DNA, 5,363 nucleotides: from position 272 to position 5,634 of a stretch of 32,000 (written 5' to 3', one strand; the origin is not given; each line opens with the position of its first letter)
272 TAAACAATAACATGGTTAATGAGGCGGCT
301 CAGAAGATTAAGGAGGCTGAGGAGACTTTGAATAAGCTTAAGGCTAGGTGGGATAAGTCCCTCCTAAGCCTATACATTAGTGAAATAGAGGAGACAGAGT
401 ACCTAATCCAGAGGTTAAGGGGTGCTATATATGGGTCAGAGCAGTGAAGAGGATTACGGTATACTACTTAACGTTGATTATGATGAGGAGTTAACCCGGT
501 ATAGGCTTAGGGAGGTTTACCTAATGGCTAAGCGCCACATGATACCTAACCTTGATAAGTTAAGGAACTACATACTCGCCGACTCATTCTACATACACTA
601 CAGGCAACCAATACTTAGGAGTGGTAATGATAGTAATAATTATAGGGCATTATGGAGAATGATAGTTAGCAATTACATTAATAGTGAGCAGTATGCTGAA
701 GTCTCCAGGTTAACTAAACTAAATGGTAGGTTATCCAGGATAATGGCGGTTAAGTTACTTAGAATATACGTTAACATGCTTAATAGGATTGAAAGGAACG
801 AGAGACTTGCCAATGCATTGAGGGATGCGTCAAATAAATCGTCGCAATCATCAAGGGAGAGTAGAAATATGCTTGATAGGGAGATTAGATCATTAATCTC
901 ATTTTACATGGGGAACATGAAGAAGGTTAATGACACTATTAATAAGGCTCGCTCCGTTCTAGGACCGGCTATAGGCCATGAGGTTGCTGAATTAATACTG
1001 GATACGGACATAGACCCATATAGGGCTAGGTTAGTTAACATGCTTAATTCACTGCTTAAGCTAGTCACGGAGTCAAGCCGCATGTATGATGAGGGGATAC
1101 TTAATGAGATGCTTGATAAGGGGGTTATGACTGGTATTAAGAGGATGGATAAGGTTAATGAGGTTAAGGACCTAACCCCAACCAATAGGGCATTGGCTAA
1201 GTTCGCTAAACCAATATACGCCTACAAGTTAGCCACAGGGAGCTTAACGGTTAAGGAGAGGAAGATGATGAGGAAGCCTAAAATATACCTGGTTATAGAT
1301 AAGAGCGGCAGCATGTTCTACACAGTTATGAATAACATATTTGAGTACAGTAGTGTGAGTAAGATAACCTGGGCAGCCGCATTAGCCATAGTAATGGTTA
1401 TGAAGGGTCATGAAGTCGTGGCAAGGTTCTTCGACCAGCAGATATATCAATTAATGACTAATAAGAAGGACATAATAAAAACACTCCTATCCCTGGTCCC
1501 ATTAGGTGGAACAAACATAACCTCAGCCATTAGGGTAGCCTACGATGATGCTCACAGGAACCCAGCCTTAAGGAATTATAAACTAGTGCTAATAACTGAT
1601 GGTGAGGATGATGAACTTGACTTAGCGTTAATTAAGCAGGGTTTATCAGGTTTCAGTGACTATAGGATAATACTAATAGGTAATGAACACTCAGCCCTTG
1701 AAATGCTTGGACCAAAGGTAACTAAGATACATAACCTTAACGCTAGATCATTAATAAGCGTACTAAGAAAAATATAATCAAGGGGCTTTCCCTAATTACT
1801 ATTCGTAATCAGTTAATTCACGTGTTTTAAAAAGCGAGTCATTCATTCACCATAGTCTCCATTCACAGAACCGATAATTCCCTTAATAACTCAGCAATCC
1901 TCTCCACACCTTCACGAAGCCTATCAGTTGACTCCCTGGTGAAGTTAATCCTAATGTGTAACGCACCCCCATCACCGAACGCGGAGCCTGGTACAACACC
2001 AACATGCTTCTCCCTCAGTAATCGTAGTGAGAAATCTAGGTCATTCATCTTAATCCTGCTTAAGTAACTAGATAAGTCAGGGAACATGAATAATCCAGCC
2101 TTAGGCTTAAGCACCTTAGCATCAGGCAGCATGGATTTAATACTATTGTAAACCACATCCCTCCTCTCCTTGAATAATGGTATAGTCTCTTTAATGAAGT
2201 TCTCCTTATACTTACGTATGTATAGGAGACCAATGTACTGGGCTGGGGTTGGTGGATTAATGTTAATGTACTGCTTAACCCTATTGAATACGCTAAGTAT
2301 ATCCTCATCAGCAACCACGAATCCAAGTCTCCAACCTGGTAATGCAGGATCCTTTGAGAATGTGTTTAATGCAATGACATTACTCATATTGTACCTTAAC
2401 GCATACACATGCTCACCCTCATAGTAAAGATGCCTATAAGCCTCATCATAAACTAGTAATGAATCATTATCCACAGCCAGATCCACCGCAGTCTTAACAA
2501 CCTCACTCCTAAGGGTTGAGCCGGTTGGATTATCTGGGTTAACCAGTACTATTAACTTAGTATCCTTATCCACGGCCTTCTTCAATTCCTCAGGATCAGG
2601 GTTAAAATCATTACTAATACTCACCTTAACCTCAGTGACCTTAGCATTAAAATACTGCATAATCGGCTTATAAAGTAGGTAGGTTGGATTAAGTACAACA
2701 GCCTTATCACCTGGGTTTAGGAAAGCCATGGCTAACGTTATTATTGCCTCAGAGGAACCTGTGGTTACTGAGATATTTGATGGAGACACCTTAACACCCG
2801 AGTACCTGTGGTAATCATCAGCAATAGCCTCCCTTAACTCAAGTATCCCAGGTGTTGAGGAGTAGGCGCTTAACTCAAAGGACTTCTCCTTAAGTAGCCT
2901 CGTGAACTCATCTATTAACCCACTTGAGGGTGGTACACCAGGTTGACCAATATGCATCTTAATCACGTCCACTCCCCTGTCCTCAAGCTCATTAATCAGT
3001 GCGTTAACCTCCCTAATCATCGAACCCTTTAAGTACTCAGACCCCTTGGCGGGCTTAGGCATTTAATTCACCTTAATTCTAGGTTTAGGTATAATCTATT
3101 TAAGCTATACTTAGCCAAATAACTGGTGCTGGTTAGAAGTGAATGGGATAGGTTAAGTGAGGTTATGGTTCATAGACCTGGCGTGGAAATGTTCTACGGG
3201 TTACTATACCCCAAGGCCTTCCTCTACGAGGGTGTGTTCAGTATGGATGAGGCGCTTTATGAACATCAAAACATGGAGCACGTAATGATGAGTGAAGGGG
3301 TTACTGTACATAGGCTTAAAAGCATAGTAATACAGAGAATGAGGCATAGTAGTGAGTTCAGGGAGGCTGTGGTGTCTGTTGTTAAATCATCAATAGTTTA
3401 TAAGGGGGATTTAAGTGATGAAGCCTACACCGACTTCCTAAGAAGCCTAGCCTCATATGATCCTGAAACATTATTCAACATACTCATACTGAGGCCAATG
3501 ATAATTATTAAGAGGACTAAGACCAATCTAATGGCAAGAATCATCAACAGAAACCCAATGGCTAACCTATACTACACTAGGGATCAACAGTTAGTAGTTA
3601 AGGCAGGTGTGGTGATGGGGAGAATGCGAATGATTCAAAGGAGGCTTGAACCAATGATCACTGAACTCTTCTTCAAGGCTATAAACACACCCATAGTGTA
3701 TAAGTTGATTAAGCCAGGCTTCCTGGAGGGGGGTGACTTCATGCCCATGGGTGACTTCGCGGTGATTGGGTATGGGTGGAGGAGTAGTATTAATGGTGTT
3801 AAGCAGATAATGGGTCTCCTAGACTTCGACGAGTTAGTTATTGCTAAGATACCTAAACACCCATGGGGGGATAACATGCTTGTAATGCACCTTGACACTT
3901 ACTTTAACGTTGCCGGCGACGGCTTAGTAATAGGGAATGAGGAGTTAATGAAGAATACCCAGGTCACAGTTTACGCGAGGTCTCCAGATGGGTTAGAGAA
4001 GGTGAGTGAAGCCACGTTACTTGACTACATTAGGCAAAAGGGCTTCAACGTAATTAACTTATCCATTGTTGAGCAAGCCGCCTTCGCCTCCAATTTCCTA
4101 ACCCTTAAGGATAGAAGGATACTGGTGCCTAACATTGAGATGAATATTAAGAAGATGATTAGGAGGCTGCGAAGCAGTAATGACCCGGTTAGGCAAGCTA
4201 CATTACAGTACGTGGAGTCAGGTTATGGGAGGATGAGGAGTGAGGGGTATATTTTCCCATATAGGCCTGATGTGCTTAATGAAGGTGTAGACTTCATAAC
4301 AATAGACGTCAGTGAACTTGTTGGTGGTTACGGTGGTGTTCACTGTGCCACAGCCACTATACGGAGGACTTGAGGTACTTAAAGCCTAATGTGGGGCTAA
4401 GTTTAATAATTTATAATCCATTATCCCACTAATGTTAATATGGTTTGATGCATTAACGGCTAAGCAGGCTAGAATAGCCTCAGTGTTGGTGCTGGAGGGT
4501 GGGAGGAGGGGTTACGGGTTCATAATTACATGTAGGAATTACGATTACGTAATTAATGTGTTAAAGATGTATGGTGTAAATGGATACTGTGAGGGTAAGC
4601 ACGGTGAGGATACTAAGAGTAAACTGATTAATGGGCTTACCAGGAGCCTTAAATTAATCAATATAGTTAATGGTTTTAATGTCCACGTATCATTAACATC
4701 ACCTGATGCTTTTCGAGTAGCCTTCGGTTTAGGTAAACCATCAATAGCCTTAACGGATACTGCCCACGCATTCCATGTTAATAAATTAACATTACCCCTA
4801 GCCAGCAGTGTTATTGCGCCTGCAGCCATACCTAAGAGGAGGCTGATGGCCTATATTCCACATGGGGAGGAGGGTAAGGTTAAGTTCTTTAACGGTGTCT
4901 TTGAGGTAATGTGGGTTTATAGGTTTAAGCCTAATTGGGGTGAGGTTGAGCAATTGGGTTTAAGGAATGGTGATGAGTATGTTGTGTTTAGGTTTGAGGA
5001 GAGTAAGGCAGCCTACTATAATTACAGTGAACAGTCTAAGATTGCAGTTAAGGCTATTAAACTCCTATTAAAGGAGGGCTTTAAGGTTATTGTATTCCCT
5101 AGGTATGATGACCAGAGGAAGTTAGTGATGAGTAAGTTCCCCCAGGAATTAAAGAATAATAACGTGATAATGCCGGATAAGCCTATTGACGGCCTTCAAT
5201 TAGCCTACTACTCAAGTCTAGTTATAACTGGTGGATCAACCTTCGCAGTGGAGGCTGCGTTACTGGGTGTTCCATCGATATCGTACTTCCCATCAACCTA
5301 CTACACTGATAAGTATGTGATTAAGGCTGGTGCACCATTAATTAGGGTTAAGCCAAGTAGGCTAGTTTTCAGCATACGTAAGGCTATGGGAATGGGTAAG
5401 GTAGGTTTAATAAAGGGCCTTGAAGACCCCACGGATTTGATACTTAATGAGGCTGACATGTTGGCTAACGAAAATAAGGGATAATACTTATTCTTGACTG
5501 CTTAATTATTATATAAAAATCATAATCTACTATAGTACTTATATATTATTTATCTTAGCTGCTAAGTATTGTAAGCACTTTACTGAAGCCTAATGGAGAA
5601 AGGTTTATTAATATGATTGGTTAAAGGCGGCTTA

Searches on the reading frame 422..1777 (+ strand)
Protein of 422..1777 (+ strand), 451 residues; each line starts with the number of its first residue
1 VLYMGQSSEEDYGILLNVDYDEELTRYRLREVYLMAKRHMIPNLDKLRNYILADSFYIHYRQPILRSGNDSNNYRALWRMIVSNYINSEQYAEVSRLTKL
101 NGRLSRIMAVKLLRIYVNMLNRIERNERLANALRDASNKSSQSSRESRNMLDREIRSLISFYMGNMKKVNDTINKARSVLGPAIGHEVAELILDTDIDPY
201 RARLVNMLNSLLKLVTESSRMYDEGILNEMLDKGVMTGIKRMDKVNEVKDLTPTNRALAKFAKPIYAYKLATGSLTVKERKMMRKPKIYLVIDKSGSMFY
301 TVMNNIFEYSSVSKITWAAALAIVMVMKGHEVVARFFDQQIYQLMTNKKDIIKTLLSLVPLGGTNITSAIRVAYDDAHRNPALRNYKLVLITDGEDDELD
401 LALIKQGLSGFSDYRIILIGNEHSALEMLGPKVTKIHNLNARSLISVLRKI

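Call 80: search_protein_families(library=pfam, proteins=[window:422-1777:+], max_evalue=0.0001)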
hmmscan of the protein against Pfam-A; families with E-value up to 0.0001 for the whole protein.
window:422-1777:+ (451 aa): 1 family
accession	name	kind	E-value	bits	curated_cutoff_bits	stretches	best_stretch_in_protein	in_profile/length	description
PF13519.12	VWA_2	-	1.4e-05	26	27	1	289-395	2-107/107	von Willebrand factor type A domain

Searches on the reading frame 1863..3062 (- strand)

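Call 80: search_protein_families(library=pfam, proteins=[window:1863-3062:-], max_evalue=0.0001)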
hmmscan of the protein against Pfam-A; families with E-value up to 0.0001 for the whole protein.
window:1863-3062:- (399 aa): 1 family
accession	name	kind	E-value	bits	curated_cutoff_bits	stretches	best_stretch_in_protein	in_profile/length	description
PF00155.27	Aminotran_1_2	-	6.6e-59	200.3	19.7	1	32-389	2-361/361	Aminotransferase class I and II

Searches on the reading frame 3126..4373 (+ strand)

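Call 80: search_protein_families(library=pfam, proteins=[window:3126-4373:+], max_evalue=0.0001)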
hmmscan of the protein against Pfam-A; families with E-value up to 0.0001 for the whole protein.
window:3126-4373:+ (415 aa): 2 families
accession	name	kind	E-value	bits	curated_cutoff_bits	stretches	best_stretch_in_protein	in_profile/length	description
PF02274.22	ADI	-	4.7e-42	144.8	22.8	1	32-414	3-377/377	Arginine deiminase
PF19420.4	DDAH_eukar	-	1.5e-05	24.8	23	0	295-330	202-237/291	N,N dimethylarginine dimethylhydrolase, eukaryotic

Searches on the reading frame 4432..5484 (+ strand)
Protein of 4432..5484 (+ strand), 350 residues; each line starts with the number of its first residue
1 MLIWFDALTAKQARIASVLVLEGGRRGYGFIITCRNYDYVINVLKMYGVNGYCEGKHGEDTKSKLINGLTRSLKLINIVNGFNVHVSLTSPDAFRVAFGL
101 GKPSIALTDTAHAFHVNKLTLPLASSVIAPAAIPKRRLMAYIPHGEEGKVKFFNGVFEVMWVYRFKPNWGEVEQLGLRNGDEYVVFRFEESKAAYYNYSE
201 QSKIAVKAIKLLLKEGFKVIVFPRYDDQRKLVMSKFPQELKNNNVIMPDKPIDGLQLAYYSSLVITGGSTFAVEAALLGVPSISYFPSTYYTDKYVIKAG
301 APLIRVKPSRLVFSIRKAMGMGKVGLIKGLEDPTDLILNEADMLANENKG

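Call 80: search_protein_families(library=pfam, proteins=[window:4432-5484:+], max_evalue=0.0001)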
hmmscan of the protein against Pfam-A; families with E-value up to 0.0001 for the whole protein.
window:4432-5484:+ (350 aa): 1 family
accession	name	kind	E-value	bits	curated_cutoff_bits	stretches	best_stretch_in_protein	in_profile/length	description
PF04007.18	DUF354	-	1.8e-43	149.4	22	1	3-339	3-342/349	Protein of unknown function (DUF354)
